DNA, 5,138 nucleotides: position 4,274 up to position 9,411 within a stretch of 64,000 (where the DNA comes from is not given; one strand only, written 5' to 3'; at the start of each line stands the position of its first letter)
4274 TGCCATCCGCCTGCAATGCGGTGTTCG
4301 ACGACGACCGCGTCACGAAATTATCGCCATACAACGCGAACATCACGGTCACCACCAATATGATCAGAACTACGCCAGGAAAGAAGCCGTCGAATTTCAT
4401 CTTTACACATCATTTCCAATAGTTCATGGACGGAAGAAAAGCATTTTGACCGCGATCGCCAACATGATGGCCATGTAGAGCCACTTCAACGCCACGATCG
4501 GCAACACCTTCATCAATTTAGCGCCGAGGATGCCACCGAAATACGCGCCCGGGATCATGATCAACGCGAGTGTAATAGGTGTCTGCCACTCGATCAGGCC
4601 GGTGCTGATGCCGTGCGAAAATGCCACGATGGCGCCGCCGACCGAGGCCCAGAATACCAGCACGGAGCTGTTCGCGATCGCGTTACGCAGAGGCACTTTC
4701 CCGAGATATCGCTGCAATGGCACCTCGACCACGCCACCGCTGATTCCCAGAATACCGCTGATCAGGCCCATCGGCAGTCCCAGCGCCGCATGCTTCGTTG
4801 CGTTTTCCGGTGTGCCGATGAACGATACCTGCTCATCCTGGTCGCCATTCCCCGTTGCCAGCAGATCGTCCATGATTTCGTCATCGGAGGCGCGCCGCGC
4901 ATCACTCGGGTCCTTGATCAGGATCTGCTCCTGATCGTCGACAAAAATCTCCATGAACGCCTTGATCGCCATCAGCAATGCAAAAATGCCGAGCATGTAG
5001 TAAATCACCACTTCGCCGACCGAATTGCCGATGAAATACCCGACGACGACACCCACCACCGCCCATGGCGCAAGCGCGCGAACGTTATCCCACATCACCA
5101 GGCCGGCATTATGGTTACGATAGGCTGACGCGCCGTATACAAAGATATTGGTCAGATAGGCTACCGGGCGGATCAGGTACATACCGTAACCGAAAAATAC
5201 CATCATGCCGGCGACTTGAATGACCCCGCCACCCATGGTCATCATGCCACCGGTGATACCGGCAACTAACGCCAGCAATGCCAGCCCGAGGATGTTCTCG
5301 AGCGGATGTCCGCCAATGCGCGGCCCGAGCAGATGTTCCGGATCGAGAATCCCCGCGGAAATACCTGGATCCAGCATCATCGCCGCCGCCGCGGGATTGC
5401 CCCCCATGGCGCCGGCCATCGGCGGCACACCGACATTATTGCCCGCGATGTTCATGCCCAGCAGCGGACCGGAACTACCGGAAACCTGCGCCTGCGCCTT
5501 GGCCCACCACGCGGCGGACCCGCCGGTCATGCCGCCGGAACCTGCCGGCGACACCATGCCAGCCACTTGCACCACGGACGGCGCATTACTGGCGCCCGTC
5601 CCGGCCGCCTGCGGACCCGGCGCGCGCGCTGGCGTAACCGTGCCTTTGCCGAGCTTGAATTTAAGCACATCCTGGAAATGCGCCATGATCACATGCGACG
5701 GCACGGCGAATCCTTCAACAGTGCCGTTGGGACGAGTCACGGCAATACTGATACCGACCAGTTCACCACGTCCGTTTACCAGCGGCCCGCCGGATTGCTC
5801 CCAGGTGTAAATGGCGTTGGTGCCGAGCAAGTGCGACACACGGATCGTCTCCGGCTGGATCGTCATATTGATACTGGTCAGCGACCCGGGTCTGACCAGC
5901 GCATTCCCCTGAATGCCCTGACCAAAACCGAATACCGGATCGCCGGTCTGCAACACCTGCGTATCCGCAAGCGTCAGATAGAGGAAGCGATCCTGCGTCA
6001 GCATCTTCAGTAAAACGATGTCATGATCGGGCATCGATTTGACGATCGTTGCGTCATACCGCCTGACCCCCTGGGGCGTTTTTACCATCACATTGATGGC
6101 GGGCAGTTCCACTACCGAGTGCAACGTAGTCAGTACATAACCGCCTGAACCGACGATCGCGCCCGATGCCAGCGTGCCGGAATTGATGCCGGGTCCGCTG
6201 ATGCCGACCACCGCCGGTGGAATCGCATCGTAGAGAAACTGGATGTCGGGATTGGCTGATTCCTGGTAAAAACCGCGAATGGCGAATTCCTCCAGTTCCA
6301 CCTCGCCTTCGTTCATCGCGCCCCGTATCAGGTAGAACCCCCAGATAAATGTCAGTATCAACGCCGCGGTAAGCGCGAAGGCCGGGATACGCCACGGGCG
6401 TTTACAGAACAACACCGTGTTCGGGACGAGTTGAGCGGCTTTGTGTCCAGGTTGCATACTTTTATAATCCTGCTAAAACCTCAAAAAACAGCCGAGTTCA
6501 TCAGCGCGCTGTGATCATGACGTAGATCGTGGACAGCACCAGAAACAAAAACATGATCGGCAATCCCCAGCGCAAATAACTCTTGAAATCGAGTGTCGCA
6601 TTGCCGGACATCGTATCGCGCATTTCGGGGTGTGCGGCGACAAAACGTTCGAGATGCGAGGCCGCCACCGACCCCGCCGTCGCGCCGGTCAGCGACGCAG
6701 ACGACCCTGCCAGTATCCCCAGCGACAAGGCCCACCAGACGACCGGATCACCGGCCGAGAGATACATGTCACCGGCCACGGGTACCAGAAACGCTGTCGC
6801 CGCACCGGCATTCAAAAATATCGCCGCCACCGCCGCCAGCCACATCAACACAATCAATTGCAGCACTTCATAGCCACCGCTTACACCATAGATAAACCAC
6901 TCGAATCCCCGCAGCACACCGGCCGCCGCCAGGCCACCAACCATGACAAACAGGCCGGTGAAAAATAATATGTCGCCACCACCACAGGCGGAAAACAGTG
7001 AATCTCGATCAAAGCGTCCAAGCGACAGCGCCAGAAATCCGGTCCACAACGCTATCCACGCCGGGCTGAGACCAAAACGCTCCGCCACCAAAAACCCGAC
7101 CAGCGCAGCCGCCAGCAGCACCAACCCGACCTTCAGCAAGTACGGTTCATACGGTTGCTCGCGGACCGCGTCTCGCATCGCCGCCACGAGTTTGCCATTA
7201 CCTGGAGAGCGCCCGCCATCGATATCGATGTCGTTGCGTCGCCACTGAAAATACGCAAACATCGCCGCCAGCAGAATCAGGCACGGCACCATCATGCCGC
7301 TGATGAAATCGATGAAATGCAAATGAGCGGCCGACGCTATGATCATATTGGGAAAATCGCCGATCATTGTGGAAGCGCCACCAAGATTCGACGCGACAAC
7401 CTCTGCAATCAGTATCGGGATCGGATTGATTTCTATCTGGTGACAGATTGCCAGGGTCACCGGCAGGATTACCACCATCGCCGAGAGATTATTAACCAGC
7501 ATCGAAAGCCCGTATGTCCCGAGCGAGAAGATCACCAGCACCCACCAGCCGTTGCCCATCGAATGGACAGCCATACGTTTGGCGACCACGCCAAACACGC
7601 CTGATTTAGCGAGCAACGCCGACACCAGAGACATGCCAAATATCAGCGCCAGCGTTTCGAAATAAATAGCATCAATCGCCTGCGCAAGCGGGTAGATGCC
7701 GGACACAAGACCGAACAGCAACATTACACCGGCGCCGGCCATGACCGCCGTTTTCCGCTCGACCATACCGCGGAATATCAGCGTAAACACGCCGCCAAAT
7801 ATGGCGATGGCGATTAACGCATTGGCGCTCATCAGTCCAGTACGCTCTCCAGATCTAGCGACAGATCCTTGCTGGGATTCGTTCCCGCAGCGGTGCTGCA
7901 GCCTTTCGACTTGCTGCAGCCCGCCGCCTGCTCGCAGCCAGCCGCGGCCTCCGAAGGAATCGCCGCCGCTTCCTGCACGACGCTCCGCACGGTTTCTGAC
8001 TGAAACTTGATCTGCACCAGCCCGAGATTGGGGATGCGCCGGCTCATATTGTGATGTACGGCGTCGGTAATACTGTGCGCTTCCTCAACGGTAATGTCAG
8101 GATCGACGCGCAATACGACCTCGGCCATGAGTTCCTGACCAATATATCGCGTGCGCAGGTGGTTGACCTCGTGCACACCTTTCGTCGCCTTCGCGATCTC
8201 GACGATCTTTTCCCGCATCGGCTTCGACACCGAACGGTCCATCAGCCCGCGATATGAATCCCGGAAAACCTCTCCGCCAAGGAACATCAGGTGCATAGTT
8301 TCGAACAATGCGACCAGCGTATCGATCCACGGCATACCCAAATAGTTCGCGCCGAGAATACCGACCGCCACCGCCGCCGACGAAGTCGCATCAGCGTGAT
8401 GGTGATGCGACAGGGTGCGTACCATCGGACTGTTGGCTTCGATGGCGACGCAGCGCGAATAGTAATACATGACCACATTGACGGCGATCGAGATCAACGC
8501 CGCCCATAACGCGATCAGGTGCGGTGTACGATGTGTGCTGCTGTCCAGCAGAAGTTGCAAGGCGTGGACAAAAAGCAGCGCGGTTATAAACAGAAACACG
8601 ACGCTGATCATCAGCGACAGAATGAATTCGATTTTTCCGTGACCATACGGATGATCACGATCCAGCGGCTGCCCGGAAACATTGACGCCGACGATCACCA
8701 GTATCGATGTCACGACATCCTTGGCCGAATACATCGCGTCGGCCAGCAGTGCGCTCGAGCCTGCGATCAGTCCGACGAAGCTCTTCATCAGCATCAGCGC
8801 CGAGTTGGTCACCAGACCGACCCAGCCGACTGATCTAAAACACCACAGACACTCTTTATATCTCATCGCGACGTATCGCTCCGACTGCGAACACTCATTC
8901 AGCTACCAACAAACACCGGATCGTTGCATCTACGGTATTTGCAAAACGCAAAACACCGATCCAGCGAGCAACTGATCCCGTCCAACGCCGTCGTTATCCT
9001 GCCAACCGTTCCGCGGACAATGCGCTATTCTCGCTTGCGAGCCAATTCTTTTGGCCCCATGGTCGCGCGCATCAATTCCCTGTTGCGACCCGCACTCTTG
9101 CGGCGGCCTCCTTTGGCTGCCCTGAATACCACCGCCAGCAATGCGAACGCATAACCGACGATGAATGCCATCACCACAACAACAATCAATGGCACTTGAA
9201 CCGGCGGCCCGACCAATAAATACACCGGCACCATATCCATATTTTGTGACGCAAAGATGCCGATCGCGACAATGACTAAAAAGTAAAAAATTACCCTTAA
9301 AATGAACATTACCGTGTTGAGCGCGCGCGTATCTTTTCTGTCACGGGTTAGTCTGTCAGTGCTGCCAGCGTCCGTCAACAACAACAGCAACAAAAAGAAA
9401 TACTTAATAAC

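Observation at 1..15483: Near-complete mamAB-type magnetosome operon (mamI-E-X-K-L-M-N-O-P-A-Q-R-B-S) next to a cbbLSQO autotrophy locus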

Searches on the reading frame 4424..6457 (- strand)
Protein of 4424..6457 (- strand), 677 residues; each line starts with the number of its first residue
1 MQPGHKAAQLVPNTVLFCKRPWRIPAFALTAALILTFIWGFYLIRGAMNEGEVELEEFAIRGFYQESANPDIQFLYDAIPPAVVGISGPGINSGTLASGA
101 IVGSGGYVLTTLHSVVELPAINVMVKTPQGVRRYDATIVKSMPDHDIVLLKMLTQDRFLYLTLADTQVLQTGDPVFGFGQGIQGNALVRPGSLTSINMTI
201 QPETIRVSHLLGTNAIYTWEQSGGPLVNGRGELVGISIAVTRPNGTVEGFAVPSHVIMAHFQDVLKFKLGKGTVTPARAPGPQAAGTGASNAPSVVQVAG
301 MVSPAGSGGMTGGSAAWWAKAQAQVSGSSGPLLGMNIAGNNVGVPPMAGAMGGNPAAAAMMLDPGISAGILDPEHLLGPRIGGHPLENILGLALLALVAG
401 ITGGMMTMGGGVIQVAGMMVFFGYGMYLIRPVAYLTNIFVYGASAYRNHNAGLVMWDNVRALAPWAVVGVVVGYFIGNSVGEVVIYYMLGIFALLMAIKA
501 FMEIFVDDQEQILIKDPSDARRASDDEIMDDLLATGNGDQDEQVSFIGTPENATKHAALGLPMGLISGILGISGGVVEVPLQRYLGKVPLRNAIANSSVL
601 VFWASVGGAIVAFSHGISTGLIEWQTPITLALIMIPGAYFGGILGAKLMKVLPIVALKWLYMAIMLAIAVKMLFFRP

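Call 4: search_protein_families(library=pfam, proteins=[window:4424-6457:-], max_evalue=0.01)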
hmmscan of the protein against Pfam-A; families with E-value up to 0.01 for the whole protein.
window:4424-6457:- (677 aa): 3 families
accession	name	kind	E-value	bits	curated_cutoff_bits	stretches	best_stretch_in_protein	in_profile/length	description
PF01925.25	TauE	-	1.5e-35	123.4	32.6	1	392-672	1-237/237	Sulfite exporter TauE/SafE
PF13365.12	Trypsin_2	-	1.2e-16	62.2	27.6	1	97-236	1-144/144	Trypsin-like peptidase domain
PF00089.32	Trypsin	-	9.2e-07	29.3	20.6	1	93-255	22-214/220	Trypsin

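Call 5: search_protein_families(library=ncbifam, proteins=[window:4424-6457:-], max_evalue=0.01)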
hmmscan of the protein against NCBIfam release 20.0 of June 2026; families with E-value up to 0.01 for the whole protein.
window:4424-6457:- (677 aa): 10 families
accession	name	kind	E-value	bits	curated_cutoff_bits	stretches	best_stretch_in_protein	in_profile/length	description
NF040961.1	MamO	equivalog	9e-250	830.4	800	1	8-673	8-648/648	magnetosome protein MamO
TIGR02037.1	degP_htrA_DO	subfamily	9.6e-20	70.9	416.2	1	94-267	59-230/434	Do family serine endopeptidase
NF040960.1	MamE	equivalog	1.2e-18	67.1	800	1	95-308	122-338/659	magnetosome formation protease MamE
NF008189.1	PRK10942.1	equivalog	1.1e-13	50.5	720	1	95-267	113-284/477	serine endoprotease DegP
NF047968.1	SerProtHtrA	equivalog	4.9e-13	49.2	470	1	95-261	87-253/357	serine protease HtrA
NF007526.1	PRK10139.1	equivalog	1.5e-12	47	756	1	96-267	92-262/456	serine endoprotease DegQ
NF041521.1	HhoA_HhoB_HtrA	equivalog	4.4e-11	42.7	450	1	97-256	59-215/335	HhoA/HhoB/HtrA family serine endopeptidase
NF008147.1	PRK10898.1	equivalog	1.2e-10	41.1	408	1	91-255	74-238/352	outer membrane-stress sensor serine endopeptidase DegS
TIGR02038.1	protease_degS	equivalog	8.6e-09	35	422.95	1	95-255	78-237/351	outer membrane-stress sensor serine endopeptidase DegS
NF050055.1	SerProtHtrAMycob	equivalog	6.5e-05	22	800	1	78-255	210-397/502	serine protease HtrA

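Call 51: search_solved_structures(query=window:4424-6457:-, max_evalue=0.00001, show_alignments=1)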
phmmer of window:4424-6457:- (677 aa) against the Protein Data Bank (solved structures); distinct sequences matched with E-value up to 0.00001: 74 (the best 60 are shown).
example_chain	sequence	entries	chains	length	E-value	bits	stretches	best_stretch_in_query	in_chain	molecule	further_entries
5hma_A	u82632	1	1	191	2.1e-61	211.7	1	75-264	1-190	Trypsin-like serine protease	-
5hm9_A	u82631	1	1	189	1.1e-60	209.3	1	75-263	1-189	MamO protease domain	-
1l1j_A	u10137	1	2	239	5.8e-14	54.9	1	94-265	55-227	heat shock protease HtrA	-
9nzj_A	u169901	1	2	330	9.9e-14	54.1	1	96-267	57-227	peptidase Do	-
3sti_A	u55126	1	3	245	4.2e-13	52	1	96-267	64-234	Protease degQ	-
2zle_A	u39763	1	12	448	5.2e-13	51.7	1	95-260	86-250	Protease do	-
3mh5_A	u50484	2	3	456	5.4e-13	51.7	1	95-260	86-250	Protease do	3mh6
3stj_A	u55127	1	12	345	6.9e-13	51.3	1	96-268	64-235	Protease degQ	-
8f0a_A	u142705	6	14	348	8.5e-13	51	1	95-261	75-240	Periplasmic serine endoprotease DegP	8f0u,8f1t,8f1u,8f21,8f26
5y28_A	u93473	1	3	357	9.5e-13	50.9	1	95-266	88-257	Periplasmic serine endoprotease DegP-like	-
6jjk_A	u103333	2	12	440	1.3e-12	50.4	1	95-260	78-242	Periplasmic serine endoprotease DegP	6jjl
1ky9_A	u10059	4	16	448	1.3e-12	50.4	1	95-260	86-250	PROTEASE DO | Periplasmic serine endoprotease DegP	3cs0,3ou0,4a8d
3mh4_A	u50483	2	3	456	1.4e-12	50.3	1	95-260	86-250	Protease do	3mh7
3otp_A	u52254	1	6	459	1.4e-12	50.3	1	95-260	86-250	Protease do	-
7xs0_A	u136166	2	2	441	1.4e-12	50.3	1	95-266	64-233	Periplasmic serine endoprotease DegP-like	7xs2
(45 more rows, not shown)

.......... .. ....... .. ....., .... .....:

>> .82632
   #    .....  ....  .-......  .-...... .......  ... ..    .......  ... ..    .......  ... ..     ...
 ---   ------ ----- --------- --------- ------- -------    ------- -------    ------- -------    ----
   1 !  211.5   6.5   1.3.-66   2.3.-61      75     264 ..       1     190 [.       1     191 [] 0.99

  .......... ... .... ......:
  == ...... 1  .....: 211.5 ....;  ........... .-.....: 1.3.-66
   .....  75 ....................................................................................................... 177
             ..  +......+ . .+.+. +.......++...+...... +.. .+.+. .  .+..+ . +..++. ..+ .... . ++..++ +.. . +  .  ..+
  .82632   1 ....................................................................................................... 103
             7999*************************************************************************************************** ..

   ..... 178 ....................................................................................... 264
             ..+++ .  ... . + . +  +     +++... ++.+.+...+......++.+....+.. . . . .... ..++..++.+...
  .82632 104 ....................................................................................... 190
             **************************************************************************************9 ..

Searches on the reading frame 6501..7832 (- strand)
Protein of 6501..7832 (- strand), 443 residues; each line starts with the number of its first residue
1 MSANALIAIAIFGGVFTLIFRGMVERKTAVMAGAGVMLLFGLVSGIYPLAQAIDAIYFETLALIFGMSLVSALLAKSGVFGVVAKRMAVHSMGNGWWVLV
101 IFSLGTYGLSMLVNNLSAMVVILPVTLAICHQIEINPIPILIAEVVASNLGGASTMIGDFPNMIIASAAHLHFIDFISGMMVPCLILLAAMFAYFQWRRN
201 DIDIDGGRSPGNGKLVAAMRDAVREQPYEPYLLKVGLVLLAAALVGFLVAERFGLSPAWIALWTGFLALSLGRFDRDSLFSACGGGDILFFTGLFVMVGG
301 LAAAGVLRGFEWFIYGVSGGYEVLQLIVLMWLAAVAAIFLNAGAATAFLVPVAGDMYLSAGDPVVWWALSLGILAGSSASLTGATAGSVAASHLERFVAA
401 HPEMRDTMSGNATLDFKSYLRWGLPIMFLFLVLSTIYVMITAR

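Call 4: search_protein_families(library=pfam, proteins=[window:6501-7832:-], max_evalue=0.01)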
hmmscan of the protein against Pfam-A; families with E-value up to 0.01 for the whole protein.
window:6501-7832:- (443 aa): 2 families
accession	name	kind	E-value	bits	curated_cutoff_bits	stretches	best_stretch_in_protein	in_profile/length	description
PF03600.22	CitMHS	-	6.6e-47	160.7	31.9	1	19-372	4-336/336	Citrate transporter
PF02040.21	ArsB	-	2.1e-06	27.8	22.2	1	32-204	28-202/423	Arsenical pump membrane protein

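Call 5: search_protein_families(library=ncbifam, proteins=[window:6501-7832:-], max_evalue=0.01)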
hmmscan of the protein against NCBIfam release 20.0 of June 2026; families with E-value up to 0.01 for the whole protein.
window:6501-7832:- (443 aa): 2 families
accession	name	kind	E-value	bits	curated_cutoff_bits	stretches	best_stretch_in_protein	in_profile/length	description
NF040989.1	MamN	equivalog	3.8e-168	559.8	500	1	4-442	2-436/437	magnetosome biogenesis transporter MamN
TIGR00785.1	dass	subfamily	4.3e-05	22.4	198.6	1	2-437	7-439/444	DASS family sodium-coupled anion symporter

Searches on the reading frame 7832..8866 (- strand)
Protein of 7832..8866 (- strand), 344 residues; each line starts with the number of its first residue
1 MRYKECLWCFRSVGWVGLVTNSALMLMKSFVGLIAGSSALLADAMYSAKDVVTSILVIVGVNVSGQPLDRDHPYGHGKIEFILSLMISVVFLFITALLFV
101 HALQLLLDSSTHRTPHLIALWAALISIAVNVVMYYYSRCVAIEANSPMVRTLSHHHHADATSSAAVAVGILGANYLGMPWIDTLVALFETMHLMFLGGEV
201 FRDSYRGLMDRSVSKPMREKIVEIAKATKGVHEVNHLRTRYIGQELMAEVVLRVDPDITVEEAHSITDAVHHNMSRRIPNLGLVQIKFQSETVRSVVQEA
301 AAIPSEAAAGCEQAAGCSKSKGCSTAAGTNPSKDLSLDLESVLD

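Call 4: search_protein_families(library=pfam, proteins=[window:7832-8866:-], max_evalue=0.01)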
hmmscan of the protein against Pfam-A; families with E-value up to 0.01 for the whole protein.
window:7832-8866:- (344 aa): 2 families
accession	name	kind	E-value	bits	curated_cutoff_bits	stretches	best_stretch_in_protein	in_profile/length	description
PF01545.26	Cation_efflux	-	3.6e-44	151.4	26.6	1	15-209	2-198/198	Cation efflux family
PF16916.11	ZT_dimer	-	1e-15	57.9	26.7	1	217-282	5-69/78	Dimerisation domain of Zinc Transporter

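Call 5: search_protein_families(library=ncbifam, proteins=[window:7832-8866:-], max_evalue=0.01)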
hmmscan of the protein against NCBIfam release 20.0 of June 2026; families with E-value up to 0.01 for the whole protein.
window:7832-8866:- (344 aa): 10 families
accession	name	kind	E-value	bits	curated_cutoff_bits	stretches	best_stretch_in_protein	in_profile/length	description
NF033615.1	CDF_MamM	equivalog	2.3e-133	443.9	350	1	3-291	1-289/290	magnetosome biogenesis CDF transporter MamM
NF033616.1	CDF_MamB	equivalog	8.2e-64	215.8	350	1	6-288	1-281/284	magnetosome biogenesis CDF transporter MamB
TIGR01297.1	CDF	superfamily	9.2e-58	195.8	82.35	1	14-291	5-283/285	cation diffusion facilitator family transporter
NF040994.1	MamV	equivalog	2.4e-48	164.9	500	1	1-316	1-313/319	CDF transporter MamV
NF050169.1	CatEfflxFieF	equivalog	4.5e-38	131.1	420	1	19-280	13-272/282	cation efflux pump FieF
NF052621.1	MngEfTpMntE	equivalog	2.3e-31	109.3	500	1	16-280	8-272/293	manganese efflux transporter MntE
NF007064.0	PRK09509.1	equivalog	1.3e-30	106.4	447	1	15-283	14-280/300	CDF family cation-efflux transporter FieF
NF052602.1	Zn_efflux_Cdf31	equivalog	6.9e-30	104.5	460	1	11-279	7-279/299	CDF family zinc efflux transporter Cdf31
NF002923.0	PRK03557.1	equivalog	1.6e-07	30.9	408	1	21-258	28-263/313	CDF family zinc transporter ZitB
NF033827.1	CDF_efflux_DmeF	equivalog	1.4e-06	28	250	1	151-252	180-279/309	CDF family Co(II)/Ni(II) efflux transporter DmeF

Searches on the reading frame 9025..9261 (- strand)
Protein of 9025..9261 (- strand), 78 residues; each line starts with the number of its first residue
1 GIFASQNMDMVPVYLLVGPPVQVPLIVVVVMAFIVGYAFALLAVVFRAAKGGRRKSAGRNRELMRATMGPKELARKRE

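Call 6: search_protein_families(library=ncbifam, proteins=[window:9025-9261:-], max_evalue=0.01)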
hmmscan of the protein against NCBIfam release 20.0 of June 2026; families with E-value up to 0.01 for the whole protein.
window:9025-9261:- (78 aa): 1 family
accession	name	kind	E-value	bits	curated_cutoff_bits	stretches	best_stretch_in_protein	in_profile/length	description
NF040988.1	MamL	equivalog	0.0026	17.9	100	1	3-60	17-73/78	magnetosome protein MamL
